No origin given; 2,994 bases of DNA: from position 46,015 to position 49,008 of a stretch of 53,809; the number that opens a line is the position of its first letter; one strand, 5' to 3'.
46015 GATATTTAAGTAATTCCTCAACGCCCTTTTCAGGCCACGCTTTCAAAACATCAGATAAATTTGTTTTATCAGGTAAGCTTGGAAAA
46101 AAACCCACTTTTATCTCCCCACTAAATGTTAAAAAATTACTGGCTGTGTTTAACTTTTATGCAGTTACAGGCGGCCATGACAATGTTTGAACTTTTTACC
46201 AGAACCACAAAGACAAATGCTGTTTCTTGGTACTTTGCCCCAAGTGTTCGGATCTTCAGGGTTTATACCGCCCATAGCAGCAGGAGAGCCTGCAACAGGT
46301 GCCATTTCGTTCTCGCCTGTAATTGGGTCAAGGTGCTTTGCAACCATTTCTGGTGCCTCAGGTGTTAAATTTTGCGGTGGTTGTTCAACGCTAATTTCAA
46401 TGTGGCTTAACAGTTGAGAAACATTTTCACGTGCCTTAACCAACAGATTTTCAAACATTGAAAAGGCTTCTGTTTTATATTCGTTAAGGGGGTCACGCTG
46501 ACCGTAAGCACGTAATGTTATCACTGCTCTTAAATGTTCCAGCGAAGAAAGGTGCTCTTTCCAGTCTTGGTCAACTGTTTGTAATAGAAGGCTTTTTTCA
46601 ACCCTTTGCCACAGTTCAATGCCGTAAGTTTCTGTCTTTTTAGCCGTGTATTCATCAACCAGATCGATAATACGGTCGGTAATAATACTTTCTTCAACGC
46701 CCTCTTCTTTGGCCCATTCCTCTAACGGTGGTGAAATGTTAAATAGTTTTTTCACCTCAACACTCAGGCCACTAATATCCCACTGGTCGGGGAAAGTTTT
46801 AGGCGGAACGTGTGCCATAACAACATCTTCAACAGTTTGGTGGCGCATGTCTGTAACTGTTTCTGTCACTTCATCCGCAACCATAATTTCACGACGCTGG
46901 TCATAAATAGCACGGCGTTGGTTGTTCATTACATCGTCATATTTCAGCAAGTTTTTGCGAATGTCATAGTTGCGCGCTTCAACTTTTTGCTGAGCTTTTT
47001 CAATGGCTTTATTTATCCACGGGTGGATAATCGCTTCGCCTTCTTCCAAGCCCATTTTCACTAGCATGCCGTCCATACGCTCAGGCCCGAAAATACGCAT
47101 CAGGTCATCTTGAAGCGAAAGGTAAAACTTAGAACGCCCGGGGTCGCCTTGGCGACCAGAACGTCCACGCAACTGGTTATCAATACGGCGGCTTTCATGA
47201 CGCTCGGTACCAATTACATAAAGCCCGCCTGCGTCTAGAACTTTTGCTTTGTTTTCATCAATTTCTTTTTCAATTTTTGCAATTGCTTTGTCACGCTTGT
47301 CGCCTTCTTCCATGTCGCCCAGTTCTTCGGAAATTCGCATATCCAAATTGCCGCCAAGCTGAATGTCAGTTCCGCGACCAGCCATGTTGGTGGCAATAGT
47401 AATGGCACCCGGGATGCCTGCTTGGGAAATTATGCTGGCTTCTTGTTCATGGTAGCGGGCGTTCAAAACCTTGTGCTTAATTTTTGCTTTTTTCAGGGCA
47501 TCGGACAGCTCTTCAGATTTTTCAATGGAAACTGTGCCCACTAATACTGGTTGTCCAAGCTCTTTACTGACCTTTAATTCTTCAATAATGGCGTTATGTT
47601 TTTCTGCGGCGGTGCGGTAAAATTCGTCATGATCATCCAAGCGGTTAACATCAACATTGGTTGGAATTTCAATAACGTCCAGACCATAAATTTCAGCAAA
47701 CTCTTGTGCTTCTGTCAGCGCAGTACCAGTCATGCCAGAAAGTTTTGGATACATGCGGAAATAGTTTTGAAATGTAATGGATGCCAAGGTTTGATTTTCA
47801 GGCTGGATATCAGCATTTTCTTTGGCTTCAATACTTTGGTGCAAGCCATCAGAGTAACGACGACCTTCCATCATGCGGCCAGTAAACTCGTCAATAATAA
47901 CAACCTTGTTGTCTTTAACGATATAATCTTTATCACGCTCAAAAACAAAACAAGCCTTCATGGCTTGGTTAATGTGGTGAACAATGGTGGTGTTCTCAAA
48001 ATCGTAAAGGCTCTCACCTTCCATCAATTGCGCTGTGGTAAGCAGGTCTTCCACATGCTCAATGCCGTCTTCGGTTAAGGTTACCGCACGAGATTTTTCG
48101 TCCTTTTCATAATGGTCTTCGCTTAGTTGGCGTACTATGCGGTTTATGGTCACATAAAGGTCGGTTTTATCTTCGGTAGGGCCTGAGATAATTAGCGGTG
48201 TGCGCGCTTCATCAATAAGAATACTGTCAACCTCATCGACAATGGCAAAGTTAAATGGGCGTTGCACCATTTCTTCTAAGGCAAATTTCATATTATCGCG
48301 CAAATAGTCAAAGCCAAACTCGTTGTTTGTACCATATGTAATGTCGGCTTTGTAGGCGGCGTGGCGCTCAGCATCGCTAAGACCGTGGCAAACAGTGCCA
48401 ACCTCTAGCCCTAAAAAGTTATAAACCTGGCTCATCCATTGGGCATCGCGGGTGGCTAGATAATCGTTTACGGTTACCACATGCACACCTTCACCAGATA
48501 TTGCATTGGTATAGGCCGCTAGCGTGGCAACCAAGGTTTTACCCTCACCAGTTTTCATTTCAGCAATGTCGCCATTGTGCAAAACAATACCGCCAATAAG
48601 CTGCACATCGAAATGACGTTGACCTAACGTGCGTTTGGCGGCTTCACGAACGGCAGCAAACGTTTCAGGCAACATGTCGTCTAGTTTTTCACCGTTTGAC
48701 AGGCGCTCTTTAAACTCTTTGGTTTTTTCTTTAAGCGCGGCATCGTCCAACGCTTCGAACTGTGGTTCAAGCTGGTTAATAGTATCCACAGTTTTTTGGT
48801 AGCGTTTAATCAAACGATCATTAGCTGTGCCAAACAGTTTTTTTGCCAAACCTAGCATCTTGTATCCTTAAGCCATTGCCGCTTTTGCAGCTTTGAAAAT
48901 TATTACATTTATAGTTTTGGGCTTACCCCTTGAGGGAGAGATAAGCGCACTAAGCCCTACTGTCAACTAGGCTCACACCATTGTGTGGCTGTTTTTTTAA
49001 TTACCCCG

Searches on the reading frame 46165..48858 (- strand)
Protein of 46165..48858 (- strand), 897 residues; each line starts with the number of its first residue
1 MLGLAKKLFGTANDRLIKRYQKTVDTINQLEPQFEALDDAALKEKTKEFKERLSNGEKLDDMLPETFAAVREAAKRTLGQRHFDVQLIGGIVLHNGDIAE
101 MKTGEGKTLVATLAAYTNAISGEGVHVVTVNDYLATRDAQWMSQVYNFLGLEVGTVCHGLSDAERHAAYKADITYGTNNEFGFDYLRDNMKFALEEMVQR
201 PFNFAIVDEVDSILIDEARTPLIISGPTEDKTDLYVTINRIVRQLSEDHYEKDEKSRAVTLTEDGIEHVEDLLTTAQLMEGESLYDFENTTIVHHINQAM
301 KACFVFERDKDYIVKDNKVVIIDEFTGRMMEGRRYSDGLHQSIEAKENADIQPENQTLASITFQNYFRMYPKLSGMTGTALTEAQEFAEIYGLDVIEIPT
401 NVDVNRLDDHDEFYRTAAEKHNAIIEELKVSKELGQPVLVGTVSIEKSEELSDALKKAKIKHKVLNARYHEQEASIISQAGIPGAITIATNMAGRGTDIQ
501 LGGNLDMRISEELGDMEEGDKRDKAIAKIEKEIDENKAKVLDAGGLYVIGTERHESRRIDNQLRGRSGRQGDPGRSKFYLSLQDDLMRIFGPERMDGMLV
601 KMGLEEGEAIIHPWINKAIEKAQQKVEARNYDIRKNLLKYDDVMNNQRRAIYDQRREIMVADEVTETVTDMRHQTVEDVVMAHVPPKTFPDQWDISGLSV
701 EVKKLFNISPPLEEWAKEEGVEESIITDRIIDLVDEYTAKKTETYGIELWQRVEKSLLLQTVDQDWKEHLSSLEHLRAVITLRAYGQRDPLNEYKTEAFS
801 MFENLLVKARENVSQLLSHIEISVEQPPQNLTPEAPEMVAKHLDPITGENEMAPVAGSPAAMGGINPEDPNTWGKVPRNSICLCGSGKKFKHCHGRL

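Call 48: search_protein_families(library=ncbifam, proteins=[window:46165-48858:-], max_evalue=0.00001)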
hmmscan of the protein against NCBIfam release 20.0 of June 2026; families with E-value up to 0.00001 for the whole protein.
window:46165-48858:- (897 aa): 8 families
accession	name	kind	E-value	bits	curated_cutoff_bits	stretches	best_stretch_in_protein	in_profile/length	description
NF009538.1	PRK12904.1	equivalog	0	1270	814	1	5-822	2-813/814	preprotein translocase subunit SecA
TIGR00963.1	secA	equivalog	0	1093.3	800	1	27-806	1-784/787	preprotein translocase subunit SecA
NF006630.0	PRK09200.1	subfamily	4.1e-278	924.7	862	2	6-504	3-497/789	preprotein translocase subunit SecA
TIGR04397.1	SecA2_Bac_anthr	exception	2.4e-275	915.6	1085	2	6-504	2-495/774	accessory Sec system translocase SecA2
NF009536.0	PRK12901.1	equivalog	7.7e-266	885.2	1493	4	289-503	487-701/1118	preprotein translocase subunit SecA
TIGR03714.1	secA2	equivalog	1e-214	715.1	930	2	15-504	4-493/762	accessory Sec system translocase SecA2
NF012136.0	SecA2_Lm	equivalog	5.8e-199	662.8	1100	2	14-502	8-490/776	accessory Sec system translocase SecA2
TIGR04221.1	SecA2_Mycobac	equivalog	2.6e-186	621.2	725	2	6-674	6-632/762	accessory Sec system translocase SecA2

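Call 49: find_related_loci(query=window:46165-48858:-, collection=genome_contigs, flank=1000)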
Query window:46165-48858:- (897 aa) in genome_contigs; peptide patterns used: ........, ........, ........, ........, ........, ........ (x = any residue, [..] = any of these).
600 stretches matched a pattern (row limit reached: there are more); 600 encode a relative of the query (tblastn E <= 1e-3); the best 80 are kept; 80 distinct loci.
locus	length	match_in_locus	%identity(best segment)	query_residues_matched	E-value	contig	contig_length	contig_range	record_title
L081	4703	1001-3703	65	4-895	0e+0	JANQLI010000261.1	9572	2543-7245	MAG: Alphaproteobacteria bacterium isolate PL25a_bin.55 k99_4774869, whole genome shotgun sequence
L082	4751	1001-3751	63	3-897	0e+0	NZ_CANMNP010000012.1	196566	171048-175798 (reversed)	Uncultured Roseibium sp. isolate 4-649-3Z.fasta NODE_12, whole genome shotgun sequence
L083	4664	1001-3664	64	1-895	0e+0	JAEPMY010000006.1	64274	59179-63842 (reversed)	MAG: Sneathiella sp. isolate HCUG1435-5 k141_21897_length_64274_cov_10.0041, whole genome shotgun sequence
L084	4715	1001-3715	63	6-897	0e+0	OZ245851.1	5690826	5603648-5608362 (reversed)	MAG: Alphaproteobacteria bacterium isolate f9579e00-a57b-4436-9f3a-59dce60a56f0 genome assembly, chromosome: 1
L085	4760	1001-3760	61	3-897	0e+0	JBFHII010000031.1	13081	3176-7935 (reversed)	MAG: Breoghania sp. isolate Mix_sand07.2021.05.G.34 k141_2425250_length_13081_cov_10.9046, whole genome shotgun sequence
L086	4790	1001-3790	61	1-897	0e+0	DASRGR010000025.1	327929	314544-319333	MAG TPA_asm: Pseudolabrys sp. isolate SMAG_U10063 k141_2174109, whole genome shotgun sequence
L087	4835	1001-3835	60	1-896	0e+0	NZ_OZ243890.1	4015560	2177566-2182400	MAG: Acuticoccus sp. isolate 59705aae-663d-4e73-a81f-a0d261905b5a chromosome 1, complete sequence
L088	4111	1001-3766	60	3-897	0e+0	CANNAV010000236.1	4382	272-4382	uncultured Pseudovibrio sp. isolate X9.fasta genome assembly, contig: NODE_236, whole genome shotgun sequence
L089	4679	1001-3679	62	3-895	0e+0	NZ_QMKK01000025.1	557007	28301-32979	Rhizobium tropici strain IGFRI Rhizo-19 161, whole genome shotgun sequence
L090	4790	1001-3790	60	3-896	0e+0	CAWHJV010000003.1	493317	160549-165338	MAG: uncultured proteobacterium isolate MFD01721.bin.2.134 genome assembly, contig: contig_21714, whole genome shotgun s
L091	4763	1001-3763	61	1-895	0e+0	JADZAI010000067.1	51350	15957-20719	MAG: Alphaproteobacteria bacterium isolate SJ623 c_000000736051, whole genome shotgun sequence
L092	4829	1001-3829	59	1-896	0e+0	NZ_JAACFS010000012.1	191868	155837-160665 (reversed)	Bradyrhizobium sp. CSA112 NODE_12_length_191868_cov_25.3598, whole genome shotgun sequence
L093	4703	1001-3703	60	3-895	0e+0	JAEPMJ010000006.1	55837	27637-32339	MAG: Rhizobiaceae bacterium isolate HCUG1432-7 k141_21841_length_55837_cov_21.9027, whole genome shotgun sequence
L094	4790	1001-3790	60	3-896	0e+0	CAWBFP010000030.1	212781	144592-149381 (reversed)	MAG: uncultured Alphaproteobacteria bacterium isolate MFD04850.bin.2.257 genome assembly, contig: contig_46456, whole ge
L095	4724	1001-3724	61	1-895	0e+0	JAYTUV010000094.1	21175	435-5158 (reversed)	MAG: Aestuariivirga sp. isolate GFS_5625 GFS_5625_93, whole genome shotgun sequence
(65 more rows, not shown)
